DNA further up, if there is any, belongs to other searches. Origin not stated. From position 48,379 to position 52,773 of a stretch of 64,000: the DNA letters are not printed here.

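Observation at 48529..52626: Single 1365-aa polypeptide fusing a processive GT2 synthase (QxxRW), a Wzx/MOP-flippase-like 12-TM module and a GT4 transferase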

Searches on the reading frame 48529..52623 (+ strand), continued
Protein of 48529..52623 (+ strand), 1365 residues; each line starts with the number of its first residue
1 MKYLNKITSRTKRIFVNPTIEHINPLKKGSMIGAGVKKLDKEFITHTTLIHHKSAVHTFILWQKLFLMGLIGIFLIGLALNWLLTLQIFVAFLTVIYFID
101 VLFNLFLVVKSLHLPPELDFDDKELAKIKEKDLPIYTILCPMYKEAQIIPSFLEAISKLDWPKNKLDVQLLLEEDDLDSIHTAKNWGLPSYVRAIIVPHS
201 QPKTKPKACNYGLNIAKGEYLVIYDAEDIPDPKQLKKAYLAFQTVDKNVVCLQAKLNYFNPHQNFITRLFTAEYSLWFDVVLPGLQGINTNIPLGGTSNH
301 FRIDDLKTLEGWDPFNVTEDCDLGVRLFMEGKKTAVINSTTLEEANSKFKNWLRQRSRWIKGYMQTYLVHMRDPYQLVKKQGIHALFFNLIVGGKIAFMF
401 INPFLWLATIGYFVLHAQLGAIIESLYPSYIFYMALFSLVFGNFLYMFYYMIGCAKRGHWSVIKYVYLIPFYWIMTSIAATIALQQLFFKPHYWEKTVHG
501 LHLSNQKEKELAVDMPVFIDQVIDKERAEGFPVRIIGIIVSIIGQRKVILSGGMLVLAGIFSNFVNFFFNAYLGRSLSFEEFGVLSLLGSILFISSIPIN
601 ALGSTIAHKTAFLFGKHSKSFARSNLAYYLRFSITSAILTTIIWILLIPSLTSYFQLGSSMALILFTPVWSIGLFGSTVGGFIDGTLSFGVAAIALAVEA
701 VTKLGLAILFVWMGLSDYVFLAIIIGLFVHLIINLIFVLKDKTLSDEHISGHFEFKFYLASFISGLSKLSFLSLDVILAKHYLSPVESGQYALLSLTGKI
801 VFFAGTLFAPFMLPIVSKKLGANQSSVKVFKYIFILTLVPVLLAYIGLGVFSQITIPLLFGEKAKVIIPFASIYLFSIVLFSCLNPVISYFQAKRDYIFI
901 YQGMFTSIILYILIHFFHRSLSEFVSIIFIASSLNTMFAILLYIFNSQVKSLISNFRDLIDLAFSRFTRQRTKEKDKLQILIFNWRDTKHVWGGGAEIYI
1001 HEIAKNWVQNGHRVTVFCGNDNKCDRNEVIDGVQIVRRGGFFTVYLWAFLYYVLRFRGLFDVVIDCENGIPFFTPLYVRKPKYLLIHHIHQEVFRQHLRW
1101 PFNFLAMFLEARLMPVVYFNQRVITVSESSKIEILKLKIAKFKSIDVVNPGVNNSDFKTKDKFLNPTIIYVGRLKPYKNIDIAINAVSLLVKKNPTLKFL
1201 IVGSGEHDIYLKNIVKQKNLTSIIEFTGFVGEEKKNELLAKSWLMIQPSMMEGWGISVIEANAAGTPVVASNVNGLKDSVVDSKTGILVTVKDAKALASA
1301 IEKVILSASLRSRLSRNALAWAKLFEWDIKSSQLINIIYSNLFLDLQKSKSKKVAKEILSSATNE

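Call 16: find_related_loci(query=A1, collection=genome_contigs, flank=10000)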
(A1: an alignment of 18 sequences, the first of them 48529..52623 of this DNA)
Query A1 (1365 aa) in genome_contigs; peptide patterns used: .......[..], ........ (x = any residue, [..] = any of these).
600 stretches matched a pattern (row limit reached: there are more); 599 encode a relative of the query (tblastn E <= 1e-3); the best 80 are kept; 80 distinct loci.
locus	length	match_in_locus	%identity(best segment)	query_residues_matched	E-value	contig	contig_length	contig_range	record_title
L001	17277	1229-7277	52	4-1341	0e+0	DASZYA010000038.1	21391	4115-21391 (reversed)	MAG TPA_asm: Patescibacteria group bacterium isolate SMAG_U6198 k141_432172, whole genome shotgun sequence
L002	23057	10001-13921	53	31-1341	0e+0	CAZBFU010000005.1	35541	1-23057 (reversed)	MAG TPA_asm: uncultured Pseudomonadales bacterium isolate SRP342105_co1_165 genome assembly, contig: NODE_1510_length_35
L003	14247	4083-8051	51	23-1338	0e+0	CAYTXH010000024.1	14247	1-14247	MAG TPA_asm: uncultured Gammaproteobacteria bacterium isolate SRP278252_co2_10 genome assembly, contig: NODE_8856_length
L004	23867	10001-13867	50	30-1342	0e+0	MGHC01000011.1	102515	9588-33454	MAG: Candidatus Woesebacteria bacterium RIFCSPLOWO2_01_FULL_39_10 rifcsplowo2_01_scaffold_2422, whole genome shotgun seq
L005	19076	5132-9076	51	21-1342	0e+0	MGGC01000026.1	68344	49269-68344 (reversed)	MAG: Candidatus Woesebacteria bacterium RIFCSPHIGHO2_01_FULL_38_10 rifcsphigho2_01_scaffold_3471, whole genome shotgun s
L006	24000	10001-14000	51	8-1338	0e+0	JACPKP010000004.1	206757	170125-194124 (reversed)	MAG: Candidatus Daviesbacteria bacterium isolate NC_groundwater_498_Ag_S-0.1um_40_17 S35_SO-1_scaffold_131973, whole gen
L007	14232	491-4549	48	4-1338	0e+0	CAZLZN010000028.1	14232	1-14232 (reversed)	MAG TPA_asm: uncultured Gammaproteobacteria bacterium isolate SRP278252_co2_871 genome assembly, contig: NODE_8869_lengt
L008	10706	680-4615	49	30-1338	0e+0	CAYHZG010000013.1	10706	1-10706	MAG TPA_asm: uncultured Candidatus Saccharibacteria bacterium isolate ERP119705_co17_617 genome assembly, contig: NODE_9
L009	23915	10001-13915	51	14-1338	0e+0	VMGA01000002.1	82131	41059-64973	MAG: Microgenomates group bacterium Gr01-1014_16 G01um101416_scaffold_243, whole genome shotgun sequence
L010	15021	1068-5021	48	23-1338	0e+0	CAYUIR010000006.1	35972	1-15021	MAG TPA_asm: uncultured Bdellovibrionales bacterium isolate SRP219642_co6_142 genome assembly, contig: NODE_774_length_3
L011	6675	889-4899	48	1-1342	0e+0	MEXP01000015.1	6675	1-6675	MAG: Candidatus Amesbacteria bacterium RIFCSPLOWO2_01_FULL_49_25 rifcsplowo2_01_scaffold_32979, whole genome shotgun seq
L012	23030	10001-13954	49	23-1338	0e+0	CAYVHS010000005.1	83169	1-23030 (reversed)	MAG TPA_asm: uncultured Bdellovibrionales bacterium isolate SRP278252_co2_49 genome assembly, contig: NODE_404_length_83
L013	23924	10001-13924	48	20-1337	0e+0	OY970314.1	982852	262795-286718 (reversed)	MAG: Candidatus Woesebacteria bacterium isolate MFD01299.bin.c.5 genome assembly, chromosome: 1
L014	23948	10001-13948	49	21-1338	0e+0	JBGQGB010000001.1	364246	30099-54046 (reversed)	MAG: Candidatus Doudnabacteria bacterium isolate OBJ2_061818_090_38 k141_512501_length_364246_cov_22.5027, whole genome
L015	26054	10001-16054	47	15-1338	0e+0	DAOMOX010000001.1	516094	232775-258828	MAG TPA_asm: Candidatus Dojkabacteria bacterium isolate AMR_MDS_5875 NODE_5_length_516094_cov_26.501193, whole genome sh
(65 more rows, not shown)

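Call 17: search_solved_structures(query=window:48529-52623:+, max_evalue=0.01)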
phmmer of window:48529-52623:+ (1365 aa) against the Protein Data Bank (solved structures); distinct sequences matched with E-value up to 0.01: 77 (the best 60 are shown).
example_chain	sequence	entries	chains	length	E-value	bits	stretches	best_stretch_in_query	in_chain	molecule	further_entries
6kih_A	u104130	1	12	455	2.1e-16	62.3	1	1165-1344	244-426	Tll1590 protein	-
7qnt_AAA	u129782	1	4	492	1.9e-15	59.2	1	1123-1316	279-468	TarM(Se)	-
7qd7_AAA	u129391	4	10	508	2.2e-15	59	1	1123-1316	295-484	TarM(Se)_G117R | TarM(Se)_G117R-4RboP | TarM(Se)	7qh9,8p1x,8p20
3c4q_A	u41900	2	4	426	1.9e-14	55.9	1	1166-1340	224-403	Predicted glycosyltransferases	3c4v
3c48_A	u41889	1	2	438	2.1e-14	55.8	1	1166-1339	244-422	Predicted glycosyltransferases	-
4n9w_A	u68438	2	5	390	1.1e-13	53.3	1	1166-1338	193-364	GDP-mannose-dependent alpha-(1-2)-phosphatidylinositol mannosyltransferase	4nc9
2gej_A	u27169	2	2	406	1.3e-13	53.2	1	1166-1338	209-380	PHOSPHATIDYLINOSITOL MANNOSYLTRANSFERASE (PimA)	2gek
3fro_A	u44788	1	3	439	1.4e-12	49.7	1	1167-1334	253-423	GlgA glycogen synthase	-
2bis_A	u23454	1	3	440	1.4e-12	49.7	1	1167-1334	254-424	GLGA GLYCOGEN SYNTHASE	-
7qsg_A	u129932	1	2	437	1.5e-12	49.6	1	1121-1337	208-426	D-inositol 3-phosphate glycosyltransferase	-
3l01_A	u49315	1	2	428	1.8e-12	49.4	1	1167-1332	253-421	GlgA glycogen synthase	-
4x6l_A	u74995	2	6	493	5.9e-12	47.6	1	1123-1306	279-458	TarM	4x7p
4wac_A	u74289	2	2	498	6.1e-12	47.6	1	1123-1306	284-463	Glycosyl transferase, group 1 family protein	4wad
4x7m_A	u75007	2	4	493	6.2e-12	47.6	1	1123-1306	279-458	TarM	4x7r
7fee_A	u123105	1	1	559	6.8e-12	47.4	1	1167-1320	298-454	Cannabinoid receptor 1,GlgA glycogen synthase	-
6kuw_A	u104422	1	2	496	1.2e-10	43.3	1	1167-1318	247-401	Alpha-2C adrenergic receptor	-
9m88_A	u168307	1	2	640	2.6e-10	42.2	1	1167-1318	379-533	GPR3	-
3okc_A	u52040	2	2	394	3.8e-09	38.3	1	1165-1340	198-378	GDP-mannose-dependent alpha-(1-6)-phosphatidylinositol monomannoside mannosyltransferase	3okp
3oka_A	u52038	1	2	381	4.1e-09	38.2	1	1165-1340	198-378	GDP-mannose-dependent alpha-(1-6)-phosphatidylinositol monomannoside mannosyltransferase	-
2jjm_A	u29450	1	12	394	1.3e-08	36.6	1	1167-1345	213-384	GLYCOSYL TRANSFERASE, GROUP 1 FAMILY PROTEIN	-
3mbo_A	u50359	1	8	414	1.4e-08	36.4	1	1167-1345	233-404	Glycosyltransferase, group 1 family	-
2x6q_A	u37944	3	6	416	2.1e-08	35.9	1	1165-1296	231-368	TREHALOSE-SYNTHASE TRET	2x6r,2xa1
2xa2_A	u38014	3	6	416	1.4e-07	33.1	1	1165-1296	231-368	TREHALOSE-SYNTHASE TRET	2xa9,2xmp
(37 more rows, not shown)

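Call 30: search_protein_families(library=pfam, proteins=[P0005, P0025, P0093, P0082, P0012], max_evalue=0.01)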
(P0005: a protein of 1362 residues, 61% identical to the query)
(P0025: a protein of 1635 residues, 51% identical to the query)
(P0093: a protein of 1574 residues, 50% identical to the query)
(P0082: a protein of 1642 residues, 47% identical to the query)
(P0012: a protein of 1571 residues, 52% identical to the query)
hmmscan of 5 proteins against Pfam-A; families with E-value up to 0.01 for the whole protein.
P0005 (1362 aa): 11 families
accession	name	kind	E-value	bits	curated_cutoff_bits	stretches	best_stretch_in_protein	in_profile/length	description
PF00534.26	Glycos_transf_1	-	7.1e-43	146.6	26.4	1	1160-1319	12-172/172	Glycosyl transferases group 1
PF13692.12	Glyco_trans_1_4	-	8.5e-32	110.8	27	1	1165-1305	3-142/142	Glycosyl transferases group 1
PF13632.12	Glyco_trans_2_3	-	1.9e-20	74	27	1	221-441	2-190/198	Glycosyl transferase family group 2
PF13641.12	Glyco_tranf_2_3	-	5.5e-17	63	27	1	136-362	3-230/230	Glycosyltransferase like family 2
PF13439.12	Glyco_transf_4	-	3.2e-13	50.5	28.5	1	992-1151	2-167/170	Glycosyltransferase Family 4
PF20706.3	GT4-conflict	-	5.2e-12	45.9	26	1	1128-1281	157-323/385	Family 4 Glycosyltransferase in conflict systems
PF00535.33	Glycos_transf_2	-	1.1e-08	35.6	23.3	1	138-266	2-127/168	Glycosyl transferase family 2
PF01943.22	Polysacc_synt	-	1.7e-05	24.9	28.2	1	547-815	7-270/274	Polysaccharide biosynthesis protein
PF13579.12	Glyco_trans_4_4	-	8e-05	23.5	29.7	1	992-1135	1-145/158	Glycosyl transferase 4-like domain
PF13524.12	Glyco_trans_1_2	-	0.00052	20.4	25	1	1194-1329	14-139/144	Glycosyl transferase-like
PF13506.12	Glyco_transf_21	-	0.0048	16.8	21.7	1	192-360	3-173/174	Glycosyl transferase family 21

P0025 (1635 aa): 12 families
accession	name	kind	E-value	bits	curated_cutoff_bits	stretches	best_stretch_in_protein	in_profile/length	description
PF00534.26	Glycos_transf_1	-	1.4e-45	155.3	26.4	1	1429-1590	9-171/172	Glycosyl transferases group 1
PF00535.33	Glycos_transf_2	-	9.1e-39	133.5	23.3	2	10-167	1-164/168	Glycosyl transferase family 2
PF13692.12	Glyco_trans_1_4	-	8.9e-33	114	27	1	1436-1577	2-142/142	Glycosyl transferases group 1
PF13641.12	Glyco_tranf_2_3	-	1.9e-27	97.2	27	2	351-577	3-230/230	Glycosyltransferase like family 2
PF13632.12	Glyco_trans_2_3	-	2.6e-21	76.8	27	1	436-634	2-196/198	Glycosyl transferase family group 2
PF13439.12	Glyco_transf_4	-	1.4e-15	58.2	28.5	1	1265-1424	2-167/170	Glycosyltransferase Family 4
PF20706.3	GT4-conflict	-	2e-14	53.8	26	1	1402-1552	158-322/385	Family 4 Glycosyltransferase in conflict systems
PF10111.15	Glyco_tranf_2_2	-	9.8e-11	42.1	27.3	1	10-168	1-159/276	Glycosyltransferase like family 2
PF13506.12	Glyco_transf_21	-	2.3e-07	30.9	21.7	1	408-575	4-173/174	Glycosyl transferase family 21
PF01943.22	Polysacc_synt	-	1.5e-05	25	28.2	1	823-1065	6-248/274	Polysaccharide biosynthesis protein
PF13524.12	Glyco_trans_1_2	-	0.00018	21.9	25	1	1462-1580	10-118/144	Glycosyl transferase-like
PF13579.12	Glyco_trans_4_4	-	0.00058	20.7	29.7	1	1265-1415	1-152/158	Glycosyl transferase 4-like domain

P0093 (1574 aa): 13 families
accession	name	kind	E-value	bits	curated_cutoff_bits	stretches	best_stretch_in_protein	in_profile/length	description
PF00534.26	Glycos_transf_1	-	8.2e-45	152.8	26.4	1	1367-1531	7-172/172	Glycosyl transferases group 1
PF00535.33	Glycos_transf_2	-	1.6e-36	126.2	23.3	2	10-168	1-165/168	Glycosyl transferase family 2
PF13692.12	Glyco_trans_1_4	-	4.9e-34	118.1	27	1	1376-1515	2-140/142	Glycosyl transferases group 1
PF13641.12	Glyco_tranf_2_3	-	3.4e-25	89.9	27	2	351-577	3-230/230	Glycosyltransferase like family 2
PF13632.12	Glyco_trans_2_3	-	2e-20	73.9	27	1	436-634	2-186/198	Glycosyl transferase family group 2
PF13439.12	Glyco_transf_4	-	4.7e-15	56.5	28.5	1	1204-1364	2-168/170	Glycosyltransferase Family 4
PF13440.11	Polysacc_synt_3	-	2.8e-14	53.5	23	1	781-1080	2-293/293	Polysaccharide biosynthesis protein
PF20706.3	GT4-conflict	-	2e-11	44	26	1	1353-1488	172-318/385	Family 4 Glycosyltransferase in conflict systems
PF01943.22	Polysacc_synt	-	1.3e-07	31.8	28.2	1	764-1012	9-254/274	Polysaccharide biosynthesis protein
PF13506.12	Glyco_transf_21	-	2.8e-07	30.6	21.7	1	408-575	4-173/174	Glycosyl transferase family 21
PF10111.15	Glyco_tranf_2_2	-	5.9e-07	29.7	27.3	1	10-142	1-141/276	Glycosyltransferase like family 2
PF13579.12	Glyco_trans_4_4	-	3.7e-05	24.6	29.7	1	1204-1360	1-157/158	Glycosyl transferase 4-like domain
PF13524.12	Glyco_trans_1_2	-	4.5e-05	23.9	25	1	1397-1529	6-126/144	Glycosyl transferase-like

P0082 (1642 aa): 12 families
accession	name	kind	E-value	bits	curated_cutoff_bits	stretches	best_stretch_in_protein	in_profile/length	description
PF00534.26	Glycos_transf_1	-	1.2e-45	155.6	26.4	1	1432-1596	6-171/172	Glycosyl transferases group 1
PF00535.33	Glycos_transf_2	-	8.9e-41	140.1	23.3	2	10-169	1-166/168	Glycosyl transferase family 2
PF13692.12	Glyco_trans_1_4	-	4.1e-33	115.1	27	1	1442-1583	2-142/142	Glycosyl transferases group 1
PF13641.12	Glyco_tranf_2_3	-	9.1e-30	104.8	27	2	351-577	3-230/230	Glycosyltransferase like family 2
PF13632.12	Glyco_trans_2_3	-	4.8e-20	72.6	27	1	436-633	2-195/198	Glycosyl transferase family group 2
PF13439.12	Glyco_transf_4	-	2.9e-18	66.9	28.5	1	1271-1431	2-169/170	Glycosyltransferase Family 4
PF20706.3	GT4-conflict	-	5.4e-10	39.2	26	1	1400-1559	150-323/385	Family 4 Glycosyltransferase in conflict systems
PF10111.15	Glyco_tranf_2_2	-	2.5e-07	30.9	27.3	1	10-112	1-104/276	Glycosyltransferase like family 2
PF13506.12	Glyco_transf_21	-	3.5e-07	30.3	21.7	0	408-575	4-173/174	Glycosyl transferase family 21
PF01943.22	Polysacc_synt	-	8.5e-07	29.1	28.2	1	829-1067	6-244/274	Polysaccharide biosynthesis protein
PF13579.12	Glyco_trans_4_4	-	1.9e-06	28.7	29.7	1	1271-1427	1-158/158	Glycosyl transferase 4-like domain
PF13524.12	Glyco_trans_1_2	-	3.9e-06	27.3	25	1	1468-1591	10-122/144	Glycosyl transferase-like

P0012 (1571 aa): 11 families
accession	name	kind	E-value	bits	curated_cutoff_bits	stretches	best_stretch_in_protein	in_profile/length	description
PF00534.26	Glycos_transf_1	-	2.2e-45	154.7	26.4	1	1361-1524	5-169/172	Glycosyl transferases group 1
PF00535.33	Glycos_transf_2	-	3.6e-40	138.1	23.3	2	10-165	1-164/168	Glycosyl transferase family 2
PF13692.12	Glyco_trans_1_4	-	3.7e-35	121.7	27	1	1372-1513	2-142/142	Glycosyl transferases group 1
PF13641.12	Glyco_tranf_2_3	-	8.7e-24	85.2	27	2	349-575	3-230/230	Glycosyltransferase like family 2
PF13632.12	Glyco_trans_2_3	-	4e-21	76.2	27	1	433-645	1-195/198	Glycosyl transferase family group 2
PF13439.12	Glyco_transf_4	-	2.1e-18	67.3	28.5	1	1201-1361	2-169/170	Glycosyltransferase Family 4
PF20706.3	GT4-conflict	-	1.3e-12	47.9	26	1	1329-1489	149-323/385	Family 4 Glycosyltransferase in conflict systems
PF13506.12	Glyco_transf_21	-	2.4e-07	30.8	21.7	0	69-118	12-63/174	Glycosyl transferase family 21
PF13579.12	Glyco_trans_4_4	-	3.8e-07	31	29.7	1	1201-1357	1-158/158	Glycosyl transferase 4-like domain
PF10111.15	Glyco_tranf_2_2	-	2.1e-06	27.9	27.3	1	10-104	1-98/276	Glycosyltransferase like family 2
PF13524.12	Glyco_trans_1_2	-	1.5e-05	25.4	25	1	1396-1524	12-125/144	Glycosyl transferase-like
